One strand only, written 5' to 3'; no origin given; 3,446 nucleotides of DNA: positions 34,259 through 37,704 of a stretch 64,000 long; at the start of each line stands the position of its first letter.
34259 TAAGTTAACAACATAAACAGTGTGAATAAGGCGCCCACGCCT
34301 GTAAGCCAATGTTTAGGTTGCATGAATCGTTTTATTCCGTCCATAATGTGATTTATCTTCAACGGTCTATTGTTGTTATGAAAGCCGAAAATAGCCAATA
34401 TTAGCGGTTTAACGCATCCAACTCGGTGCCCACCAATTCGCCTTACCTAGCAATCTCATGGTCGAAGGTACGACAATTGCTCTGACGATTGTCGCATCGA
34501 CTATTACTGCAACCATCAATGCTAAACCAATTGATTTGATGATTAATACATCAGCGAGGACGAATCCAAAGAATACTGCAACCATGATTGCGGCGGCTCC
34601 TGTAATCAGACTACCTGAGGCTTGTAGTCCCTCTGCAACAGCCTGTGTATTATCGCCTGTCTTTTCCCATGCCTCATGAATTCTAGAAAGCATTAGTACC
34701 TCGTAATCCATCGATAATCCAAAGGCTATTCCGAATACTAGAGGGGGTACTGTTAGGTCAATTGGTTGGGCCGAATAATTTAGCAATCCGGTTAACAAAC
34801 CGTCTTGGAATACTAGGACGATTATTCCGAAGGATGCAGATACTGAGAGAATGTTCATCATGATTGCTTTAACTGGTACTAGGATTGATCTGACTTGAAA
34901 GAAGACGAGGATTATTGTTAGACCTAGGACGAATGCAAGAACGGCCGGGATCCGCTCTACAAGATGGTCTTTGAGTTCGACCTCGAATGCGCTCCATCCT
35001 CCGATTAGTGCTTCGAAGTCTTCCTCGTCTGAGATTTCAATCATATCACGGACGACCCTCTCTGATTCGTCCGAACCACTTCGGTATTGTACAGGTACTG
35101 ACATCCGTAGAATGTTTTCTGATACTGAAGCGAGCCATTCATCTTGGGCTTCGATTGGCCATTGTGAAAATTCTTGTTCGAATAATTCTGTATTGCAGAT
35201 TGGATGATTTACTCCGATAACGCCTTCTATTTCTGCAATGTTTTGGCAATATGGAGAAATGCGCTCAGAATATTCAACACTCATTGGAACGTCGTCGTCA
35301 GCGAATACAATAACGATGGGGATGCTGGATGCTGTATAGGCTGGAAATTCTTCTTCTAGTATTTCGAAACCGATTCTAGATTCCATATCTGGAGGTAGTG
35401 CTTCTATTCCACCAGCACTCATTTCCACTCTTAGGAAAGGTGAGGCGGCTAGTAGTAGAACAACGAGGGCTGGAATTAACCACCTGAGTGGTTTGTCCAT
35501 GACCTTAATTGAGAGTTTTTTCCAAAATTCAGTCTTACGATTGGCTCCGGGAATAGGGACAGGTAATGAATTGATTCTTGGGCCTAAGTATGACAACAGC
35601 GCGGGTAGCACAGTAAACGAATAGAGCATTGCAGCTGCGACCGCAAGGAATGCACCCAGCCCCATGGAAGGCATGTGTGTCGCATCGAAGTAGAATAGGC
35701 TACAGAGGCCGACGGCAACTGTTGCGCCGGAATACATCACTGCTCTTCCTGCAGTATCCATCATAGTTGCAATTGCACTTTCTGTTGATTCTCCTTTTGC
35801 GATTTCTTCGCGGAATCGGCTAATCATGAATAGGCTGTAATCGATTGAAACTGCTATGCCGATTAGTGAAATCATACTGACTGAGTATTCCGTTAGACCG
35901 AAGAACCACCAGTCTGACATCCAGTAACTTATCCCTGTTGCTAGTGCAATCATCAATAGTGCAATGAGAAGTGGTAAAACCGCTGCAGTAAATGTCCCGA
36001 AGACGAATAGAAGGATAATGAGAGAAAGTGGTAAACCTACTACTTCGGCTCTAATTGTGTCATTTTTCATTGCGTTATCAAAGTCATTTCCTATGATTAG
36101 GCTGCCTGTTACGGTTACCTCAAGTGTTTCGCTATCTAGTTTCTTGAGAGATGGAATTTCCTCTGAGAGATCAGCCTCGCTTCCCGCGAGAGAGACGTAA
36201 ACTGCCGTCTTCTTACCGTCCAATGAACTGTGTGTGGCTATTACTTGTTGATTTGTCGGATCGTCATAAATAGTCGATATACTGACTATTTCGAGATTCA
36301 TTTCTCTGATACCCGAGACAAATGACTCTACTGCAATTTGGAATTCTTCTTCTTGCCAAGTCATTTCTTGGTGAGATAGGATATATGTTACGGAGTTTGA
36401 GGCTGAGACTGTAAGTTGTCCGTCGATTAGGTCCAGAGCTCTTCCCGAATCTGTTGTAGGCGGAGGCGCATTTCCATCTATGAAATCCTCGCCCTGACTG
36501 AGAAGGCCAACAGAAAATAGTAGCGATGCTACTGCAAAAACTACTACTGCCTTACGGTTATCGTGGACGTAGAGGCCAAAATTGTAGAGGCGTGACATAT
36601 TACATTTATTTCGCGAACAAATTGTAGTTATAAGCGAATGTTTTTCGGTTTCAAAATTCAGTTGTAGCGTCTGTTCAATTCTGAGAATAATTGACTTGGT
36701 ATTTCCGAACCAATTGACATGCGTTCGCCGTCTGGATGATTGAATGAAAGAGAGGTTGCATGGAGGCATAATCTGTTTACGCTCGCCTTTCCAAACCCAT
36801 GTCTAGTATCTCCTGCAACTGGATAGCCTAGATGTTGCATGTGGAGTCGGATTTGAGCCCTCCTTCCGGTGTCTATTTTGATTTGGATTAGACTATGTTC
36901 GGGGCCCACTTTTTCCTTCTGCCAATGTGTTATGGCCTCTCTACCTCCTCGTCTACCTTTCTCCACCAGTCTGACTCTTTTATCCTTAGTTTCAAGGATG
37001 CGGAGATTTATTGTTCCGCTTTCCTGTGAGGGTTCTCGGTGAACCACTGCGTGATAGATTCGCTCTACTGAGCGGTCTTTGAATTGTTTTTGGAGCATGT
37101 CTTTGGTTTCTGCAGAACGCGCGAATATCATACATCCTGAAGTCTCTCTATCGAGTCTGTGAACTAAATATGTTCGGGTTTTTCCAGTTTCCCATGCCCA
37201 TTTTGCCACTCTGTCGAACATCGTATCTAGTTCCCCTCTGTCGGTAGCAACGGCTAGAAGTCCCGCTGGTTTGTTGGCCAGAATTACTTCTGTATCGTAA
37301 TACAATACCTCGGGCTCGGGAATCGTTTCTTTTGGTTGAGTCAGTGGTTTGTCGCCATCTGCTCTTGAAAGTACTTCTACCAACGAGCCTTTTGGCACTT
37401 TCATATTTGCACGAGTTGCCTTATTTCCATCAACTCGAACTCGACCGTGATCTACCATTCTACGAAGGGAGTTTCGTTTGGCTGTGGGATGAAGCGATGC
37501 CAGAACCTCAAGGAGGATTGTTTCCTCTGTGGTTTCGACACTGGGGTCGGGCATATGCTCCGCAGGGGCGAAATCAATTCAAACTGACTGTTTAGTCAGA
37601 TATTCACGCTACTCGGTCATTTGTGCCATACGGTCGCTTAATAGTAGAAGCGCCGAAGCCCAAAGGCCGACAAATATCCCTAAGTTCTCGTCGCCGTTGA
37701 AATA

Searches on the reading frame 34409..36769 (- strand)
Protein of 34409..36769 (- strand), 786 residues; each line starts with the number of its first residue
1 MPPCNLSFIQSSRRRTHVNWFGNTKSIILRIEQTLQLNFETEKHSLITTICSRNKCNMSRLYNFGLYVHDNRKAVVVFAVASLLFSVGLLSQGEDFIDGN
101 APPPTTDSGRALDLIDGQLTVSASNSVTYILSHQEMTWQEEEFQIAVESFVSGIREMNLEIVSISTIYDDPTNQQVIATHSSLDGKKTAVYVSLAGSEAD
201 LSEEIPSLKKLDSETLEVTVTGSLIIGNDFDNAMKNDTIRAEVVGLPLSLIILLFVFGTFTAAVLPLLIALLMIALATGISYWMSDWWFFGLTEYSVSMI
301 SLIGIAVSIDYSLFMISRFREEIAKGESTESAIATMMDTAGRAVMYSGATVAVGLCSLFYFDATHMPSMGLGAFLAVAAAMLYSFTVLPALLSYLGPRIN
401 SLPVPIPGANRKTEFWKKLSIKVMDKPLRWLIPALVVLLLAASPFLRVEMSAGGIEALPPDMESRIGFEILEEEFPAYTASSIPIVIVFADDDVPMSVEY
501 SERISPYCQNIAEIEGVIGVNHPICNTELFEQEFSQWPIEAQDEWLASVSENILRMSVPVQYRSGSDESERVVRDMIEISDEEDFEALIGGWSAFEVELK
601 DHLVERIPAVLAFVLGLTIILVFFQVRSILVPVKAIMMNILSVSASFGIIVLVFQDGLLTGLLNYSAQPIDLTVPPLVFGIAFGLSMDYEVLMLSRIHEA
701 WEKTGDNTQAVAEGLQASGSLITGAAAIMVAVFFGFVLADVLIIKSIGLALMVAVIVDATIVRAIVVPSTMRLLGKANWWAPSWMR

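Call 19: search_protein_families(library=pfam, proteins=[window:34409-36769:-], max_evalue=0.00001)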
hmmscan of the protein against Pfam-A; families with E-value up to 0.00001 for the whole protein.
window:34409-36769:- (786 aa): 1 family
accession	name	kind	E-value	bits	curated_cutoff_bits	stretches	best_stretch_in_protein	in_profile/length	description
PF03176.21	MMPL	-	2e-82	277.2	20.5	2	103-427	4-330/333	MMPL family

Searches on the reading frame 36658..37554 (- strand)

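Call 19: search_protein_families(library=pfam, proteins=[window:36658-37554:-], max_evalue=0.00001)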
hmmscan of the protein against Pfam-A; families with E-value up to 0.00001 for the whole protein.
window:36658-37554:- (298 aa): 2 families
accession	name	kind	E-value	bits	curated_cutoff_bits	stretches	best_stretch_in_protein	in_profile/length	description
PF00849.27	PseudoU_synth_2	-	4.8e-33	115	26.8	1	90-241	2-152/152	RNA pseudouridylate synthase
PF01479.30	S4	-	1.4e-06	28.3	22.8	1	17-57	6-46/48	S4 domain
